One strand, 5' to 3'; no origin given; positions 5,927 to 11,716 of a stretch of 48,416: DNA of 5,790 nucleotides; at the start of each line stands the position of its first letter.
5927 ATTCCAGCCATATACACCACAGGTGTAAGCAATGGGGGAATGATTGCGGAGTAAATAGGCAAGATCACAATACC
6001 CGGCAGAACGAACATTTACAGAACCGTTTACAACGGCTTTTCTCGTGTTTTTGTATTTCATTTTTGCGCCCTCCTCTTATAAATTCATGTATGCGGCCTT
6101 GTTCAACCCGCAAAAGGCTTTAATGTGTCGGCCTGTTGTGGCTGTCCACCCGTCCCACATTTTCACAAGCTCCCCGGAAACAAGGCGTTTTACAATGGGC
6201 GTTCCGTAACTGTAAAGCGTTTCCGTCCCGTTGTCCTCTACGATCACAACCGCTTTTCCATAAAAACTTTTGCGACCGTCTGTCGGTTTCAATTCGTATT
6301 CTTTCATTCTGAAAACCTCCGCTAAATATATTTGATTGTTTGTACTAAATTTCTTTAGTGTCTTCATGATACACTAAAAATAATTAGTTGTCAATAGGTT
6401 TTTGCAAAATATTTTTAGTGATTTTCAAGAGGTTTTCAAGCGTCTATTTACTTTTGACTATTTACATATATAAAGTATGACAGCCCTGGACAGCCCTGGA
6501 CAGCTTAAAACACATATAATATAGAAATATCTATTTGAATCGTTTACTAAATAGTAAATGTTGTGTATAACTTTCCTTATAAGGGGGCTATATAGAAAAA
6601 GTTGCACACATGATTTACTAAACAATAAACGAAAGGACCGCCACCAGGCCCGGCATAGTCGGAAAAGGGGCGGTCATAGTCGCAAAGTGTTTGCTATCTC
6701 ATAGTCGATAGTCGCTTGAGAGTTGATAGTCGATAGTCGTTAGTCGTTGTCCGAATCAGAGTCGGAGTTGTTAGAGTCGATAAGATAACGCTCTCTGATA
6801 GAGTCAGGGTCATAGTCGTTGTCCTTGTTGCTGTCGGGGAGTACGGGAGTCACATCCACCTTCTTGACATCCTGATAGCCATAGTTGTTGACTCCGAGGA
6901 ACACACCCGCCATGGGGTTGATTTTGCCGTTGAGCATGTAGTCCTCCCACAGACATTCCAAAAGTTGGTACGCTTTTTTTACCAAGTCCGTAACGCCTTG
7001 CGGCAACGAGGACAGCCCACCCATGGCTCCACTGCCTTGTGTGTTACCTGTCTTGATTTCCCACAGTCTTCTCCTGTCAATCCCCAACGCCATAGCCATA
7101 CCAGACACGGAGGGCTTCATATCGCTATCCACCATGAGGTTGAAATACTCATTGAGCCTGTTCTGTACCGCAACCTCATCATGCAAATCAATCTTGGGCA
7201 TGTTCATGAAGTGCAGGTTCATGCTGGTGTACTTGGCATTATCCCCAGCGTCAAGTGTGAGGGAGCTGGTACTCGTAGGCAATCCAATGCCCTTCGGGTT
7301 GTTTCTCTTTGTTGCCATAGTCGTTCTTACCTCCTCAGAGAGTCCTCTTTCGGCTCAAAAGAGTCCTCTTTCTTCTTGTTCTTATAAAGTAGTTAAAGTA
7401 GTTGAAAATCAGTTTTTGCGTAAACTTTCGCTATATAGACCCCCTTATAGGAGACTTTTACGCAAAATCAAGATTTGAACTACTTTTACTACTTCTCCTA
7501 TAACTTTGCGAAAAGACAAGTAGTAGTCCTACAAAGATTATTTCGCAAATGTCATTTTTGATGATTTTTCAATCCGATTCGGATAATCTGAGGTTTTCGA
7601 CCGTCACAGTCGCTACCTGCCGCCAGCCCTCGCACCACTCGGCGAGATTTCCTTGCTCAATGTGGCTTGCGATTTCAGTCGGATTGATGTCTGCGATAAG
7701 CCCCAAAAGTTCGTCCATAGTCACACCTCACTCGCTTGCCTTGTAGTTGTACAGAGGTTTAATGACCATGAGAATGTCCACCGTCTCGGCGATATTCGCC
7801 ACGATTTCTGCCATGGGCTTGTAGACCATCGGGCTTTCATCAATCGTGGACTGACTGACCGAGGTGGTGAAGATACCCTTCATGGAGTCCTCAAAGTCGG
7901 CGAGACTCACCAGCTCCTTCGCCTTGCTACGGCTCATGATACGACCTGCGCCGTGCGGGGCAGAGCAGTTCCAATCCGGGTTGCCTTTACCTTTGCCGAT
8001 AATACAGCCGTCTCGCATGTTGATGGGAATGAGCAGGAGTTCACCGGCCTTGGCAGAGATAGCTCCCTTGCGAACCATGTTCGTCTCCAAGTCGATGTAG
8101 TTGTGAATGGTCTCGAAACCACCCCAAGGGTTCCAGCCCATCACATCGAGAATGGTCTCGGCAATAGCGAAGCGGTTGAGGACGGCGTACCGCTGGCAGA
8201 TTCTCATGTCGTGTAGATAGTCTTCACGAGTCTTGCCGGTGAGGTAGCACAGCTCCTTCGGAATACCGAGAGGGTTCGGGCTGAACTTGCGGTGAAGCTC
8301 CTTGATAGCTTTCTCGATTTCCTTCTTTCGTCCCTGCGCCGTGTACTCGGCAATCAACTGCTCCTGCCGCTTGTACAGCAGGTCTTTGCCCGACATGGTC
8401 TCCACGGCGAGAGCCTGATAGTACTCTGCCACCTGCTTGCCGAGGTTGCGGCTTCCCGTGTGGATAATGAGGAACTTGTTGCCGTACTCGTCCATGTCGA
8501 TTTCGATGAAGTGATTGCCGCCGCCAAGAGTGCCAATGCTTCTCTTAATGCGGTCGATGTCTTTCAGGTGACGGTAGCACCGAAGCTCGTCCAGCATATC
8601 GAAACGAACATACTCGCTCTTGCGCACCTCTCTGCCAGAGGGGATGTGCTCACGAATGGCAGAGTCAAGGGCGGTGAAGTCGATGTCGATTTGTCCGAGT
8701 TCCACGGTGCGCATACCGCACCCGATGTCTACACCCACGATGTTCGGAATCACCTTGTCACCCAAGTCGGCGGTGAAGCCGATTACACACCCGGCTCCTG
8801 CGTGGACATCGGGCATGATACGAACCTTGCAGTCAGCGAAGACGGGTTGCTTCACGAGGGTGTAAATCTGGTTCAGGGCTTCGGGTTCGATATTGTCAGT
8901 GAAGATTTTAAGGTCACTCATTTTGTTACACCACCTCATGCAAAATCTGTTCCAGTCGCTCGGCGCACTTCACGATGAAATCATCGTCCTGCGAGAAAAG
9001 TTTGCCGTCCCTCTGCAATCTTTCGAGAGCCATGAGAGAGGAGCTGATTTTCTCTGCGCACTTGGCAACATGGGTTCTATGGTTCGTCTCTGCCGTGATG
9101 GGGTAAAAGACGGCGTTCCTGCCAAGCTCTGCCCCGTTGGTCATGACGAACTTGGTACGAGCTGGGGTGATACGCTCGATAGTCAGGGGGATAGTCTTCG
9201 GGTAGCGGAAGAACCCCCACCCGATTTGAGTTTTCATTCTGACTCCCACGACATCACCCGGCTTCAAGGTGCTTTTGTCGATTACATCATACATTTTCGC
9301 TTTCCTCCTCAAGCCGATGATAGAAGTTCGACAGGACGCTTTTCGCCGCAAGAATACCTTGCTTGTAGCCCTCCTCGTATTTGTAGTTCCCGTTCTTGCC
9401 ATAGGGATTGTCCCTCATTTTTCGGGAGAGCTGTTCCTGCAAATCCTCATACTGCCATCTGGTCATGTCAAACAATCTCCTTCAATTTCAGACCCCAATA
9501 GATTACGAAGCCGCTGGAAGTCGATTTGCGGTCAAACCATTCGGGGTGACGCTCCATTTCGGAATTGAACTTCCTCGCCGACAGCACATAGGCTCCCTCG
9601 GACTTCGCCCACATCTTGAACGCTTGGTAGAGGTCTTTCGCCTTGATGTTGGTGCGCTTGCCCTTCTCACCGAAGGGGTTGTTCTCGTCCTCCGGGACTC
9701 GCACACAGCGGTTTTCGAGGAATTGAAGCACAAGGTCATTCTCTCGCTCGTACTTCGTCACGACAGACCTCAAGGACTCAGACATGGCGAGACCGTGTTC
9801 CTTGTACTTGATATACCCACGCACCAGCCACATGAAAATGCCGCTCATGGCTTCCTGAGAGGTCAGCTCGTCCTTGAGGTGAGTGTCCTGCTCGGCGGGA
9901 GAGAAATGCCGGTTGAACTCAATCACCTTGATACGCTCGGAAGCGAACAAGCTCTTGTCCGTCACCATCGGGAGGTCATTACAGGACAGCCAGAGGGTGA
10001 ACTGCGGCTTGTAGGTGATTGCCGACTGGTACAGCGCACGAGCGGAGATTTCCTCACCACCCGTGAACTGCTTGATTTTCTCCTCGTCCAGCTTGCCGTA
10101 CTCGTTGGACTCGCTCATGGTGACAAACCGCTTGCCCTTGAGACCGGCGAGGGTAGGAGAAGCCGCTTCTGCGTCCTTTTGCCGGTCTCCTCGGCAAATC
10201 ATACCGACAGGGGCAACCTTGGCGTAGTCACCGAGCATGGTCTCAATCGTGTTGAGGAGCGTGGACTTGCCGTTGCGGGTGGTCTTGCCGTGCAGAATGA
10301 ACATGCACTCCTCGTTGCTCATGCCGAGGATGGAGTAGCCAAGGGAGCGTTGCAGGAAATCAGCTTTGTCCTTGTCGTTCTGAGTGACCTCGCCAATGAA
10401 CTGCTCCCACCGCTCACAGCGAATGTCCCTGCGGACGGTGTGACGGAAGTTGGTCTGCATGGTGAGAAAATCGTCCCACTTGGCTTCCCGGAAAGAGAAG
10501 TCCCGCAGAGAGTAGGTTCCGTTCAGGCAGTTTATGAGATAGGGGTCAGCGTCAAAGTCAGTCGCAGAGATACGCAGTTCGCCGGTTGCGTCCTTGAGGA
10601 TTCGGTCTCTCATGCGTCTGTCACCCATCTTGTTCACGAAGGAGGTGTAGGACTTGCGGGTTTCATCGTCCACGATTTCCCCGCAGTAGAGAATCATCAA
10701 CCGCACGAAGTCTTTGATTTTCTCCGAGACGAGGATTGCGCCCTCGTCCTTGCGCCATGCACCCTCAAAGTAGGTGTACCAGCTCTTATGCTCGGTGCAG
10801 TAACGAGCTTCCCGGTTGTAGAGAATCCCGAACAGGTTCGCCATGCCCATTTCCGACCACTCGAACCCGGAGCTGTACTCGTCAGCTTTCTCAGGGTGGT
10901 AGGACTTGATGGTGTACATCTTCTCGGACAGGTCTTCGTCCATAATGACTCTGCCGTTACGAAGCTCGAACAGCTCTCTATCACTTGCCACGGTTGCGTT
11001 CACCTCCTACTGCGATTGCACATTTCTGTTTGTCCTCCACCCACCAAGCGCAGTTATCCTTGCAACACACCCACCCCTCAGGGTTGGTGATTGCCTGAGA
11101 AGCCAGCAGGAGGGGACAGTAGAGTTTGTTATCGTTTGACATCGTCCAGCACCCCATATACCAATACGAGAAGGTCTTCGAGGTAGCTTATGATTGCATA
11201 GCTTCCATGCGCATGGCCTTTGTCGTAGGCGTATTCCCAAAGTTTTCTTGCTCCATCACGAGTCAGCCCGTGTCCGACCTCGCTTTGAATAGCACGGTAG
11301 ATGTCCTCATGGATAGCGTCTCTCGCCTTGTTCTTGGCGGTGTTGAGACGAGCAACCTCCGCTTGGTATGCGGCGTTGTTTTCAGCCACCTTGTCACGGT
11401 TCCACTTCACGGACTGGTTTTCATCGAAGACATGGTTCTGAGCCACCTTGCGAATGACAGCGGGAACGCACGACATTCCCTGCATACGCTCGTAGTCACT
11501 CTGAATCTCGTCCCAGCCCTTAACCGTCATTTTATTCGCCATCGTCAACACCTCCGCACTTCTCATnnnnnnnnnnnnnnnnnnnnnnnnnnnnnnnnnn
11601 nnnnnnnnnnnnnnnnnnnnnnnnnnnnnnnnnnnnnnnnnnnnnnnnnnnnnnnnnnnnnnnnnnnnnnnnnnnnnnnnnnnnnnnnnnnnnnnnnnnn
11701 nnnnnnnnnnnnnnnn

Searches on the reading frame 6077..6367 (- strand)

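Call 41: search_protein_families(library=phrogs, proteins=[window:6077-6367:-], max_evalue=0.001)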
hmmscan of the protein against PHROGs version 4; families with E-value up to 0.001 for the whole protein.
window:6077-6367:- (96 aa): 2 families
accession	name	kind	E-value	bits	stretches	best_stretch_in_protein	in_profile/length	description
phrog_4264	-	unknown function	2e-13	51.5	1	24-86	10-72/93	-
phrog_5643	-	unknown function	3.5e-07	30.9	1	40-92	11-63/79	-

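Call 66: search_protein_families(library=pfam, proteins=[window:6077-6367:-], max_evalue=0.05)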
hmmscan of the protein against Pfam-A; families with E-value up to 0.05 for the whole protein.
window:6077-6367:- (96 aa): 0 families

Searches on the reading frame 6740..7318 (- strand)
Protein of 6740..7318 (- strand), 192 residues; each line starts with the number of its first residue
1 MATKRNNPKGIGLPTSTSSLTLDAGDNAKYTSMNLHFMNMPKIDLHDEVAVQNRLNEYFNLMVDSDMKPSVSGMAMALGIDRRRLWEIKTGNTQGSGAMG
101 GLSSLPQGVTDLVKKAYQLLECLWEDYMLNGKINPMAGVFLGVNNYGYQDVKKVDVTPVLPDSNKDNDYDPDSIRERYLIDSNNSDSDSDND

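Call 13: search_protein_families(library=phrogs, proteins=[window:6740-7318:-], max_evalue=0.001)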
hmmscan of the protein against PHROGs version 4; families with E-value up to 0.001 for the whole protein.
window:6740-7318:- (192 aa): 0 families

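Call 14: search_protein_families(library=pfam, proteins=[window:6740-7318:-], max_evalue=0.001)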
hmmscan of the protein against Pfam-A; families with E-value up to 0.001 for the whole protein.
window:6740-7318:- (192 aa): 1 family
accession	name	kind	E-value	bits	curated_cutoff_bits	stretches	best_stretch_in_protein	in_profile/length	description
PF16677.11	GP3_package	-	2.3e-06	28.2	29.4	1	47-154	8-105/105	DNA-packaging protein gp3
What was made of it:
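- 6740..7318 (-): terS-like gene (P22 gp3-like, 192 aa) downstream of copy B. A terminator-like site follows at 6651-6635. PF16677 E=2e-6, below the curated cut-off (call 14).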

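Call 73: search_solved_structures(query=window:6740-7318:-, max_evalue=1)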
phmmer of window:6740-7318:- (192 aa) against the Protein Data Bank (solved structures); distinct sequences matched with E-value up to 1: 0.

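Call 88: search_protein_families(library=padloc, proteins=[window:6740-7318:-], max_evalue=0.001)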
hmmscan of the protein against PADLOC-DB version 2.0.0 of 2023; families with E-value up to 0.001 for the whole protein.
window:6740-7318:- (192 aa): 0 families

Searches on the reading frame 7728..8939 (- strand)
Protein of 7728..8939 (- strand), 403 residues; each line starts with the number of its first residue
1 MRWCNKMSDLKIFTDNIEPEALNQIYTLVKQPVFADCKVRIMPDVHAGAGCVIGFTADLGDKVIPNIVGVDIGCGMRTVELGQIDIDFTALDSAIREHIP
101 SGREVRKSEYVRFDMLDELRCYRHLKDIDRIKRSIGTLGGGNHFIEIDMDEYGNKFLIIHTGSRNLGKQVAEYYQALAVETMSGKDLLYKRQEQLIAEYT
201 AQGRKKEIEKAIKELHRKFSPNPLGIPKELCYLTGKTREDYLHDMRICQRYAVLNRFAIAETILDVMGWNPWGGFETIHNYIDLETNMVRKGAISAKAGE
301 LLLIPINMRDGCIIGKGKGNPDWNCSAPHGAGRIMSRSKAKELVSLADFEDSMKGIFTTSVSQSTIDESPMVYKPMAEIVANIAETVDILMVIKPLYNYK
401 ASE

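Call 13: search_protein_families(library=phrogs, proteins=[window:7728-8939:-], max_evalue=0.001)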
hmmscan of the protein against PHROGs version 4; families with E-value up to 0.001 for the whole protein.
window:7728-8939:- (403 aa): 2 families
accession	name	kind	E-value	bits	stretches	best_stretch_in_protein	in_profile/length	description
phrog_1075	-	DNA, RNA and nucleotide metabolism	4.6e-129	432.5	1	6-403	62-443/459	tRNA splicing ligase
phrog_32430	-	DNA, RNA and nucleotide metabolism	1.8e-48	164.8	1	274-401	11-138/139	tRNA splicing ligase RtcB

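Call 14: search_protein_families(library=pfam, proteins=[window:7728-8939:-], max_evalue=0.001)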
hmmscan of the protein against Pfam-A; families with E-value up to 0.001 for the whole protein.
window:7728-8939:- (403 aa): 1 family
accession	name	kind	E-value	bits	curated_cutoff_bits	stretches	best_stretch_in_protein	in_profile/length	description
PF01139.22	RtcB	-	1e-59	203.4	27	2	127-400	139-425/426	tRNA-splicing ligase RtcB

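Call 88: search_protein_families(library=padloc, proteins=[window:7728-8939:-], max_evalue=0.001)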
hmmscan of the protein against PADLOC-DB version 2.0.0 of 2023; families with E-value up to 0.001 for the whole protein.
window:7728-8939:- (403 aa): 0 families

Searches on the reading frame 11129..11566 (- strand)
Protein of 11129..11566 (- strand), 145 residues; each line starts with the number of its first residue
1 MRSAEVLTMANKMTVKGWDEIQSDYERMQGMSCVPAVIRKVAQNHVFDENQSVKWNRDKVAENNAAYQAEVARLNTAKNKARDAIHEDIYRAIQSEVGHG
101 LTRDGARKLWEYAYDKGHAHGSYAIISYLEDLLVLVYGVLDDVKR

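Call 42: search_protein_families(library=phrogs, proteins=[window:11129-11566:-], max_evalue=0.001)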
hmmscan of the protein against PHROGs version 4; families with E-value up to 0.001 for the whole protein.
window:11129-11566:- (145 aa): 1 family
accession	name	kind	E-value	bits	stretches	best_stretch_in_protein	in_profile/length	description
phrog_10980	-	unknown function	4.1e-10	41.1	1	41-136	21-111/119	-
